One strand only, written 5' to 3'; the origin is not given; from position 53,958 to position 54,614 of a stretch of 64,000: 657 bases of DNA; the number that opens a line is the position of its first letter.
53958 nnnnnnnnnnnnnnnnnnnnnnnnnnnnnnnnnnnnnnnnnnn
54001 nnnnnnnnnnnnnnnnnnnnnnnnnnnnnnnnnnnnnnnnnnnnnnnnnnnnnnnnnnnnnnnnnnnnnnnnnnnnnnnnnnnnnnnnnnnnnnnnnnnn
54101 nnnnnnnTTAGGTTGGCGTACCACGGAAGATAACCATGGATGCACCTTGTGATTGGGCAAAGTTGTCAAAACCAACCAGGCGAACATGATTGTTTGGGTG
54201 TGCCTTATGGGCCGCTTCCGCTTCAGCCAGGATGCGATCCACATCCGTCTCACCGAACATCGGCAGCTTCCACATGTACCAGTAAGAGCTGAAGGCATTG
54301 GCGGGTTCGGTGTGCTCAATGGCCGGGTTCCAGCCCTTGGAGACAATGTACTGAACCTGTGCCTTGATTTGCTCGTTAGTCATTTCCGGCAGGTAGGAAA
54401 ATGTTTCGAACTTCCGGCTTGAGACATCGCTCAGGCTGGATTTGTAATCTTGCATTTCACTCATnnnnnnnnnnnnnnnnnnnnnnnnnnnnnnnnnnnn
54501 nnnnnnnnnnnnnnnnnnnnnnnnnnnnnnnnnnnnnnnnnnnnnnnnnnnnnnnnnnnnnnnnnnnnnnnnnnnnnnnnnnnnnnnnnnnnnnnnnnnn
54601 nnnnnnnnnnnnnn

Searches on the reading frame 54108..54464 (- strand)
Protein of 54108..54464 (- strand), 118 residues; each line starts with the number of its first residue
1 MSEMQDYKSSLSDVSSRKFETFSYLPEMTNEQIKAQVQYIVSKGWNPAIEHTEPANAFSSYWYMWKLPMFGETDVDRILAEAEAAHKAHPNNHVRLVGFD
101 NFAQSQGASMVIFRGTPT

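Call 16: find_encoding_contigs(protein=window:54108-54464:-, flank=6000, max_places=10)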
Protein window:54108-54464:- (118 aa): 1 contig read that carries it; 1 place shown.
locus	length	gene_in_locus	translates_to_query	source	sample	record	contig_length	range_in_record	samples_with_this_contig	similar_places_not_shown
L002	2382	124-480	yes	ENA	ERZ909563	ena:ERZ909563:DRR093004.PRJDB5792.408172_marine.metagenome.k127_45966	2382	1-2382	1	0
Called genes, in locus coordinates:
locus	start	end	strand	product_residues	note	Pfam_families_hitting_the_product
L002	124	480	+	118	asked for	PF00101:RuBisCO_small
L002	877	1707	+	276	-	PF12774:AAA_6 (faint), PF07728:AAA_5, PF08406:CbbQ_C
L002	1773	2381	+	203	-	?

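Call 18: find_homologous_proteins(query=window:54108-54464:-, max_evalue=1e-20)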
Query window:54108-54464:- (118 aa): 2280 proteins with E <= 1e-20 among 2310 candidates; the best 120 are listed.
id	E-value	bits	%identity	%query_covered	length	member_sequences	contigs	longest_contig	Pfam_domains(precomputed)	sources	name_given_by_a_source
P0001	6.7e-66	237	89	99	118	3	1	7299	PF00101.26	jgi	jgi:ribulose-bisphosphate carboxylase small chain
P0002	2.3e-65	236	87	99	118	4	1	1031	PF00101.26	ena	-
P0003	9.1e-65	234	87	99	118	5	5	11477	PF00101.26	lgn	-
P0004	1.5e-64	233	87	100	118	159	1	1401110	PF00101.26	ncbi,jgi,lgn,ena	-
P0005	2.0e-64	233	89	97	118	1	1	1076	PF00101.26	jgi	jgi:ribulose-bisphosphate carboxylase small chain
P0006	3.8e-64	232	88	97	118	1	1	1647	PF00101.26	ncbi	-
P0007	4.8e-64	232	89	97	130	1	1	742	PF00101.26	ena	-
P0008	5.2e-64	231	88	97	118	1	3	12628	PF00101.26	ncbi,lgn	-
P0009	8.5e-64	231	85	100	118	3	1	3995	PF00101.26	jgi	jgi:ribulose-bisphosphate carboxylase small chain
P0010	8.5e-64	231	86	100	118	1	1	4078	PF00101.26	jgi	-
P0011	1.2e-63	230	89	97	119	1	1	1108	PF00101.26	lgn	-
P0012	1.4e-63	230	86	98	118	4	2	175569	PF00101.26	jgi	jgi:ribulose-bisphosphate carboxylase small chain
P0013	2.1e-63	229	85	100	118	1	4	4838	PF00101.26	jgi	jgi:ribulose-bisphosphate carboxylase small chain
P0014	2.9e-63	229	83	100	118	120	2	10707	PF00101.26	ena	-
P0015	3.2e-63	229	88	97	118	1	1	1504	PF00101.26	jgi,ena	-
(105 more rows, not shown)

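Call 20: find_encoding_contigs(protein=P0001, flank=3000, max_places=3)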
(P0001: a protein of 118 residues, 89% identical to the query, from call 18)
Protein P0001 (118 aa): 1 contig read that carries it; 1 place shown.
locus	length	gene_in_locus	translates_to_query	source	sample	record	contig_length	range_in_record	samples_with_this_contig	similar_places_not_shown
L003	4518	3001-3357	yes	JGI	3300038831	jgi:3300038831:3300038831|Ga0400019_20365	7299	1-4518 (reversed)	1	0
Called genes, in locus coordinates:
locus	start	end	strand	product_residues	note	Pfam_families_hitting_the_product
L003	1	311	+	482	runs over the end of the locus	PF13541:ChlI, PF00158:Sigma54_activat (faint), PF01078:Mg_chelatase, PF07728:AAA_5 (faint), PF00493:MCM (weak), PF13335:Mg_chelatase_C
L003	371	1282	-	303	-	PF00126:HTH_1, PF03466:LysR_substrate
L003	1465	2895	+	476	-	PF02788:RuBisCO_large_N, PF00016:RuBisCO_large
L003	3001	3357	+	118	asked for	PF00101:RuBisCO_small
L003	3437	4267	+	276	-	PF12774:AAA_6 (faint), PF07728:AAA_5, PF08406:CbbQ_C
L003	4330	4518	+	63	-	?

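Call 21: find_encoding_contigs(protein=P0004, flank=3000, max_places=3)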
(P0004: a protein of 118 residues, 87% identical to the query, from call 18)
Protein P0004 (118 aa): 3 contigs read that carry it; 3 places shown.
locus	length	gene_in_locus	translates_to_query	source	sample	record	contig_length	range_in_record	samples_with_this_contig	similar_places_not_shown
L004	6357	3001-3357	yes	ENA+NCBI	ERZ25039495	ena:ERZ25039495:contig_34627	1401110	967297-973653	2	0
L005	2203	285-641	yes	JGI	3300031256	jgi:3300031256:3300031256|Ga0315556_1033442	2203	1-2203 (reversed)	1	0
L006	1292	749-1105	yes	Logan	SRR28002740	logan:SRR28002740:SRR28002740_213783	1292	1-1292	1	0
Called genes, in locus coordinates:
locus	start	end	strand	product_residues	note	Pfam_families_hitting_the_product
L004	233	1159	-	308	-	PF00126:HTH_1, PF12849:PBP_like_2 (faint), PF03466:LysR_substrate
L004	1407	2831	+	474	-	PF02788:RuBisCO_large_N, PF00016:RuBisCO_large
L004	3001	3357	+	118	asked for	PF00101:RuBisCO_small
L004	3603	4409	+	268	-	PF07728:AAA_5, PF08406:CbbQ_C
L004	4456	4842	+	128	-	PF13366:PDDEXK_3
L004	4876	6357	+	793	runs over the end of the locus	PF05762:VWA_CoxE (faint), PF00092:VWA (weak)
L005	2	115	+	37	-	?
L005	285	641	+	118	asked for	PF00101:RuBisCO_small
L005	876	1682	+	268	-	PF07728:AAA_5, PF08406:CbbQ_C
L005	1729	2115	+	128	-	PF13366:PDDEXK_3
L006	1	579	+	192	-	?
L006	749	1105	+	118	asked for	PF00101:RuBisCO_small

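Call 22: find_encoding_contigs(protein=P0003, flank=3000, max_places=3)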
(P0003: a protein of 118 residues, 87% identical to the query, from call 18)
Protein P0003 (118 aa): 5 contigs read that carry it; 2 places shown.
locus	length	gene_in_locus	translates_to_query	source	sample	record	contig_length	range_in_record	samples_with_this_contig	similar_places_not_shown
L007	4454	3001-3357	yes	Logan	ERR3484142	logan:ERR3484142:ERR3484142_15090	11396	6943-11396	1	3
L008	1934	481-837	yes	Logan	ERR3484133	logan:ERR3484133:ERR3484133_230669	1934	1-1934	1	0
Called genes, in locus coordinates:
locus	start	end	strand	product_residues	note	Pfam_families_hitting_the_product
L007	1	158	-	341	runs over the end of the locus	-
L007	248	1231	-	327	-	PF00126:HTH_1, PF03466:LysR_substrate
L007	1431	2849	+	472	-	PF02788:RuBisCO_large_N, PF00016:RuBisCO_large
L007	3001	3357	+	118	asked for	PF00101:RuBisCO_small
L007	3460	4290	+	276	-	PF07728:AAA_5, PF08406:CbbQ_C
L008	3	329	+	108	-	?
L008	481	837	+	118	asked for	PF00101:RuBisCO_small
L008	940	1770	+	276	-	PF07728:AAA_5, PF08406:CbbQ_C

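Call 28: list_cluster_members(proteins=[window:54108-54464:-, window:52881-53711:-, window:54567-55988:-, window:50473-52815:-])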
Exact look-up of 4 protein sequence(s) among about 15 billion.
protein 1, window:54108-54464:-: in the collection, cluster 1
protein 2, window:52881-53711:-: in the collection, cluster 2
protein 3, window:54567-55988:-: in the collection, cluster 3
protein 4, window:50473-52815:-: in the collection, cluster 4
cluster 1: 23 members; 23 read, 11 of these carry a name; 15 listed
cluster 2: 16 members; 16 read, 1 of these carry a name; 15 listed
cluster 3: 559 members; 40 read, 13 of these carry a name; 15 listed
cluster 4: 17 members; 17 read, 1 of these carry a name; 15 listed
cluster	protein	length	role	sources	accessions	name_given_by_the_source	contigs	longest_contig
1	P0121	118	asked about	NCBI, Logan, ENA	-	-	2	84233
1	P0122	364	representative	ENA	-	-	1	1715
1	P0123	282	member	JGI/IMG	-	ribulose-bisphosphate carboxylase large chain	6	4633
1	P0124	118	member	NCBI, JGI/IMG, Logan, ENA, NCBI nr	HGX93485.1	MAG TPA: ribulose bisphosphate carboxylase small subunit [Candidatus Tenderia sp.] | ribulose bisphosphate carboxylase small subunit [Candidatus Tenderia sp.]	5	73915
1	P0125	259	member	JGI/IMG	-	ribulose-bisphosphate carboxylase large chain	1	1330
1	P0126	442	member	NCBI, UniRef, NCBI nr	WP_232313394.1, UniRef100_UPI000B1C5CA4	form I ribulose bisphosphate carboxylase large subunit [Enterovibrio coralii] | form I ribulose bisphosphate carboxylase large subunit n=1 Tax=Enterovibrio coralii ...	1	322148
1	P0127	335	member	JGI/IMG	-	ribulose-bisphosphate carboxylase large chain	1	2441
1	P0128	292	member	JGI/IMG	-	ribulose-bisphosphate carboxylase large chain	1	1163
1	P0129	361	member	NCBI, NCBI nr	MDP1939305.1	MAG: form I ribulose bisphosphate carboxylase large subunit, partial [Gallionella sp.] | form I ribulose bisphosphate carboxylase large subunit [Gallionella sp.]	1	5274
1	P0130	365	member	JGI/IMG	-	ribulose-bisphosphate carboxylase large chain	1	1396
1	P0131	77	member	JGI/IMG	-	ribulose-bisphosphate carboxylase large chain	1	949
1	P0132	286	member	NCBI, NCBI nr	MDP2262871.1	MAG: ribulose-bisphosphate carboxylase large subunit, partial [Hydrogenophaga sp.] | ribulose-bisphosphate carboxylase large subunit [Hydrogenophaga sp.]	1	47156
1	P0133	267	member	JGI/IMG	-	ribulose-bisphosphate carboxylase large chain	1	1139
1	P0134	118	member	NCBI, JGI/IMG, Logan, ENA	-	-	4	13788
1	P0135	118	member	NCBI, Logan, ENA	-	-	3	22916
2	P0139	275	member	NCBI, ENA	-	-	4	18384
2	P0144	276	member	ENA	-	-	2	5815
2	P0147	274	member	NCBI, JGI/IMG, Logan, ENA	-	-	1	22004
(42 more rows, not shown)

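Call 29: find_encoding_contigs(protein=P0124, flank=3000, max_places=5)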
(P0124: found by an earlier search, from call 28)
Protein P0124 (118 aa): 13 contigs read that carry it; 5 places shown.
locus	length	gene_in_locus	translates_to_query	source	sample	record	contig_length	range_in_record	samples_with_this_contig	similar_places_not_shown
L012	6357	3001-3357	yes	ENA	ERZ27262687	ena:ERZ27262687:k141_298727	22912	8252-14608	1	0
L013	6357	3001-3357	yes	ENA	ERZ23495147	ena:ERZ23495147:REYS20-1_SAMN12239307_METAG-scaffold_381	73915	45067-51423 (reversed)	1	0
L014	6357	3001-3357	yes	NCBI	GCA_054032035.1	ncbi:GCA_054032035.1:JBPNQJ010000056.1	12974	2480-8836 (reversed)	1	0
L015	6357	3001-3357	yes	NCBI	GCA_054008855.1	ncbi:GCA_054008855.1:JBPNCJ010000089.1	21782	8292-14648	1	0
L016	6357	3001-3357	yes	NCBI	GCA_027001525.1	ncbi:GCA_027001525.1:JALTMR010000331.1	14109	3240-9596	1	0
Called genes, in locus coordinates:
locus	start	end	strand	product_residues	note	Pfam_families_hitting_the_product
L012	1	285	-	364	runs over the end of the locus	PF13964:Beta-prop_Calicin, PF24996:NANM (faint), PF25210:Kelch_FKB95 (faint), PF01344:Kelch_1 (faint), PF24681:Kelch_KLHDC2_KLHL20_DRC7 (weak), PF13415:Beta-prop_FBX42 (weak), PF24981:Beta-prop_ATRN-LZTR1 (weak), PF24681:Kelch_KLHDC2_KLHL20_DRC7, +1 more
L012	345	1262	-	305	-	PF00126:HTH_1, PF03466:LysR_substrate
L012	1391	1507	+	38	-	-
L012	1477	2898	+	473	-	PF02788:RuBisCO_large_N, PF00016:RuBisCO_large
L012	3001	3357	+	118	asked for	PF00101:RuBisCO_small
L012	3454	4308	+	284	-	PF07728:AAA_5, PF08406:CbbQ_C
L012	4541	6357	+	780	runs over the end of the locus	PF00092:VWA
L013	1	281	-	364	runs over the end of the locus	PF13964:Beta-prop_Calicin, PF24996:NANM (faint), PF25210:Kelch_FKB95 (faint), PF01344:Kelch_1 (faint), PF07646:Kelch_2 (faint), PF13415:Beta-prop_FBX42 (weak), PF24981:Beta-prop_ATRN-LZTR1 (weak), PF24681:Kelch_KLHDC2_KLHL20_DRC7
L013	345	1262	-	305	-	PF00126:HTH_1, PF03466:LysR_substrate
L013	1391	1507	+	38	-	-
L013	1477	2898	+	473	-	PF02788:RuBisCO_large_N, PF00016:RuBisCO_large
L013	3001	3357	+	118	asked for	PF00101:RuBisCO_small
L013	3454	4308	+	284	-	PF07728:AAA_5, PF08406:CbbQ_C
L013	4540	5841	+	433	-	-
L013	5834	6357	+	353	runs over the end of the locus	PF00092:VWA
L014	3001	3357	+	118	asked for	PF00101:RuBisCO_small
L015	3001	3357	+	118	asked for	PF00101:RuBisCO_small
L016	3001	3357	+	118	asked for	PF00101:RuBisCO_small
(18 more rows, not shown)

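Call 30: find_encoding_contigs(protein=P0134, flank=3000, max_places=4)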
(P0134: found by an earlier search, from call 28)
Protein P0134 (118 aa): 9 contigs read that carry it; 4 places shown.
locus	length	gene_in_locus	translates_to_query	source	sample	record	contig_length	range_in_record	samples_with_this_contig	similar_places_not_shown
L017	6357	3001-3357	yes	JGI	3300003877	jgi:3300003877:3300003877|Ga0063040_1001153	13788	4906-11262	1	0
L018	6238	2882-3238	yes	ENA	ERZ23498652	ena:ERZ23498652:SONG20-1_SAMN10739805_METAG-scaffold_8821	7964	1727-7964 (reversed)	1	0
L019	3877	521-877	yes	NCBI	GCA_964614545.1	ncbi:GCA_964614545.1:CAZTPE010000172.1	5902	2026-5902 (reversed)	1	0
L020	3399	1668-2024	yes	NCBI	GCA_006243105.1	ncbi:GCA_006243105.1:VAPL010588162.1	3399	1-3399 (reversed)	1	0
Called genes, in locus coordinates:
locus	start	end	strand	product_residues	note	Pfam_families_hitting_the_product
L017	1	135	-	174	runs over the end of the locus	PF11939:NiFe-hyd_HybE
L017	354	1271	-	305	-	PF00126:HTH_1, PF03466:LysR_substrate, PF12727:PBP_like (weak)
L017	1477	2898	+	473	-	PF02788:RuBisCO_large_N, PF00016:RuBisCO_large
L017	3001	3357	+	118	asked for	PF00101:RuBisCO_small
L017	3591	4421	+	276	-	PF12774:AAA_6 (faint), PF07728:AAA_5, PF08406:CbbQ_C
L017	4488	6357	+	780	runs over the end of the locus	PF00092:VWA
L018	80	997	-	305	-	PF00126:HTH_1, PF03466:LysR_substrate, PF12727:PBP_like (weak)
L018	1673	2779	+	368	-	PF02788:RuBisCO_large_N (weak), PF00016:RuBisCO_large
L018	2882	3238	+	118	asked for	PF00101:RuBisCO_small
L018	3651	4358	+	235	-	PF07728:AAA_5, PF08406:CbbQ_C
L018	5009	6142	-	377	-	-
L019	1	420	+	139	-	?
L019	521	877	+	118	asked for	PF00101:RuBisCO_small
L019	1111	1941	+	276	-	PF12774:AAA_6 (faint), PF07728:AAA_5, PF08406:CbbQ_C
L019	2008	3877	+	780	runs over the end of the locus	PF00092:VWA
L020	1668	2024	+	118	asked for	PF00101:RuBisCO_small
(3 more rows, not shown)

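Call 31: find_encoding_contigs(protein=P0135, flank=3000, max_places=4)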
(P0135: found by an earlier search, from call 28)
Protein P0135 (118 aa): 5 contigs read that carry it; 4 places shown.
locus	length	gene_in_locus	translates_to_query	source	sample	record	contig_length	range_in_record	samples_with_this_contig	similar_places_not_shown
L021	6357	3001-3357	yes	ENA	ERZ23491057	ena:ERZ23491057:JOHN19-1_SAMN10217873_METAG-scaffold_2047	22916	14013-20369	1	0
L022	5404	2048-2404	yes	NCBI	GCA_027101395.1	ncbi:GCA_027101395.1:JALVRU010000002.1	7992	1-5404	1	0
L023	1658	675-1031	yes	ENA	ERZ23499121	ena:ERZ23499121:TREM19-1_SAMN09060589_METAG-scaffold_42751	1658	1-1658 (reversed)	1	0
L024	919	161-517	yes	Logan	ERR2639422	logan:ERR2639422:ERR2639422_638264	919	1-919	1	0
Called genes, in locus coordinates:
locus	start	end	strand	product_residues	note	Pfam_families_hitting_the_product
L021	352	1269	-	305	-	PF00126:HTH_1, PF03466:LysR_substrate, PF12727:PBP_like (weak)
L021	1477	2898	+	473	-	PF02788:RuBisCO_large_N, PF00016:RuBisCO_large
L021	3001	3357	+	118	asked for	PF00101:RuBisCO_small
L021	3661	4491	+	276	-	PF12774:AAA_6 (faint), PF07728:AAA_5, PF08406:CbbQ_C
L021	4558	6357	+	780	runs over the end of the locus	PF00092:VWA, PF13519:VWA_2 (weak)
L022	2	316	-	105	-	?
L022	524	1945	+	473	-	PF02788:RuBisCO_large_N, PF00016:RuBisCO_large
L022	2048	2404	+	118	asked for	PF00101:RuBisCO_small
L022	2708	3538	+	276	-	PF12774:AAA_6 (faint), PF07728:AAA_5, PF08406:CbbQ_C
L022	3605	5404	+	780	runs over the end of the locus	PF00092:VWA, PF13519:VWA_2 (weak)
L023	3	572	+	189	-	?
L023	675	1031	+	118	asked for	PF00101:RuBisCO_small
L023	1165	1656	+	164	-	?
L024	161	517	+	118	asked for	PF00101:RuBisCO_small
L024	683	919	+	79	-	?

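Call 56: find_encoding_contigs(protein=P0147, flank=2500, max_places=4)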
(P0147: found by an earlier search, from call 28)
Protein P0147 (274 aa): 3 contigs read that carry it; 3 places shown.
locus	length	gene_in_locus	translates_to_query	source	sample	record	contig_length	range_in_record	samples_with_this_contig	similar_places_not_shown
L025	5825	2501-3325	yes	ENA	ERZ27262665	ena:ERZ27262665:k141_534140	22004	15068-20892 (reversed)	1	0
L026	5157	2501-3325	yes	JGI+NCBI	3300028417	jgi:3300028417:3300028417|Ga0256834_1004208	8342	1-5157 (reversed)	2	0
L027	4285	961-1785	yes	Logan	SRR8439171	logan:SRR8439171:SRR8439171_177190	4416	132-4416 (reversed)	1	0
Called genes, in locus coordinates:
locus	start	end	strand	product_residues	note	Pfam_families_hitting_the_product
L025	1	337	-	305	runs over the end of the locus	PF00126:HTH_1, PF03466:LysR_substrate, PF12727:PBP_like (weak)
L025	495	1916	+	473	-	PF02788:RuBisCO_large_N, PF00016:RuBisCO_large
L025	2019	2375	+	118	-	PF00101:RuBisCO_small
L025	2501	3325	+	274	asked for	PF12774:AAA_6 (faint), PF07728:AAA_5, PF08406:CbbQ_C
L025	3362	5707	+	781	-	PF00092:VWA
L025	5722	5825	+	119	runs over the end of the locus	-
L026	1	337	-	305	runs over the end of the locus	PF00126:HTH_1, PF03466:LysR_substrate, PF12727:PBP_like (weak)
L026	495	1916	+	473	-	PF02788:RuBisCO_large_N, PF00016:RuBisCO_large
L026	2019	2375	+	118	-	PF00101:RuBisCO_small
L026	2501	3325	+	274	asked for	PF12774:AAA_6 (faint), PF07728:AAA_5, PF08406:CbbQ_C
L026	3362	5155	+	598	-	?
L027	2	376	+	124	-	?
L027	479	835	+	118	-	PF00101:RuBisCO_small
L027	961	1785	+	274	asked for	PF12774:AAA_6 (faint), PF07728:AAA_5, PF08406:CbbQ_C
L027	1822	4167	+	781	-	PF00092:VWA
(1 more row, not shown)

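Call 57: find_encoding_contigs(protein=P0139, flank=2500, max_places=4)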
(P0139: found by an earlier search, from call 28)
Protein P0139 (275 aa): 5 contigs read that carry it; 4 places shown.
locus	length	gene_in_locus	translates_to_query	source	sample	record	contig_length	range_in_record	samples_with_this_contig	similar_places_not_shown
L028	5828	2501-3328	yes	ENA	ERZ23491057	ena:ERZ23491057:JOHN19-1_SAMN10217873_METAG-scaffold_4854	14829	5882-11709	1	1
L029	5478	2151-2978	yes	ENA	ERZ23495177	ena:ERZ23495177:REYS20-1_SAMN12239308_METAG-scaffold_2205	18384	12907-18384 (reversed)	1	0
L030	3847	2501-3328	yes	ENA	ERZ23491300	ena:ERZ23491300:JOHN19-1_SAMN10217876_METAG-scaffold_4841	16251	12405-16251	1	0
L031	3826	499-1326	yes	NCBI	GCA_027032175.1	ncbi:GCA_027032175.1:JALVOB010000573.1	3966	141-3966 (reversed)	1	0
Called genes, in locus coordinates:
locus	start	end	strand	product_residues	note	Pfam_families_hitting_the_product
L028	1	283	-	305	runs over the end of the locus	PF00126:HTH_1, PF03466:LysR_substrate, PF12727:PBP_like (weak)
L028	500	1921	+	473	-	PF02788:RuBisCO_large_N, PF00016:RuBisCO_large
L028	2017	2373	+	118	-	PF00101:RuBisCO_small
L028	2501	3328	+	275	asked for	PF12774:AAA_6 (faint), PF07728:AAA_5, PF08406:CbbQ_C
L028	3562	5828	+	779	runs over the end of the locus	PF00092:VWA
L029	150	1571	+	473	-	PF02788:RuBisCO_large_N, PF00016:RuBisCO_large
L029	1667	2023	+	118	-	PF00101:RuBisCO_small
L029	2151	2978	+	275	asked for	PF12774:AAA_6 (faint), PF07728:AAA_5, PF08406:CbbQ_C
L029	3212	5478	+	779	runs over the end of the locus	PF00092:VWA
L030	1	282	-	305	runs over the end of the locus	PF00126:HTH_1, PF03466:LysR_substrate, PF12727:PBP_like (weak)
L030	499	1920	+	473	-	PF02788:RuBisCO_large_N, PF00016:RuBisCO_large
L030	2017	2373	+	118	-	PF00101:RuBisCO_small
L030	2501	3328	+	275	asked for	PF12774:AAA_6 (faint), PF07728:AAA_5, PF08406:CbbQ_C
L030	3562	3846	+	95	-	?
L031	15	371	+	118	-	PF00101:RuBisCO_small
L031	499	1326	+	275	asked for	PF12774:AAA_6 (faint), PF07728:AAA_5, PF08406:CbbQ_C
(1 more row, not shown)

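Call 58: find_encoding_contigs(protein=P0144, flank=2500, max_places=4)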
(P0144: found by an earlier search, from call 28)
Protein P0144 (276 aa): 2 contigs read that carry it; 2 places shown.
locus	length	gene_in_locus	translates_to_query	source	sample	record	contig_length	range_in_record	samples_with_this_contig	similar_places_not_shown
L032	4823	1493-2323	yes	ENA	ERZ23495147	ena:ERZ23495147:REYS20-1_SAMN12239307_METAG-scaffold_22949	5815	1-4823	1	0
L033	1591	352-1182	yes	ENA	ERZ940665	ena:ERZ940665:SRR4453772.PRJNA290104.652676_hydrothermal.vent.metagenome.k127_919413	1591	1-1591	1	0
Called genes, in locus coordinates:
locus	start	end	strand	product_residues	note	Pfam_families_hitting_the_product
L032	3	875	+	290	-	?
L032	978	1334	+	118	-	PF00101:RuBisCO_small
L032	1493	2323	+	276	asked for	PF12774:AAA_6 (faint), PF07728:AAA_5, PF08406:CbbQ_C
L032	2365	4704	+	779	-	PF00092:VWA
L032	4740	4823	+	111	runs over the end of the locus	-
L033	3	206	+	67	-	?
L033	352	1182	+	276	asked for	PF12774:AAA_6 (faint), PF07728:AAA_5, PF08406:CbbQ_C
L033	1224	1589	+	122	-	?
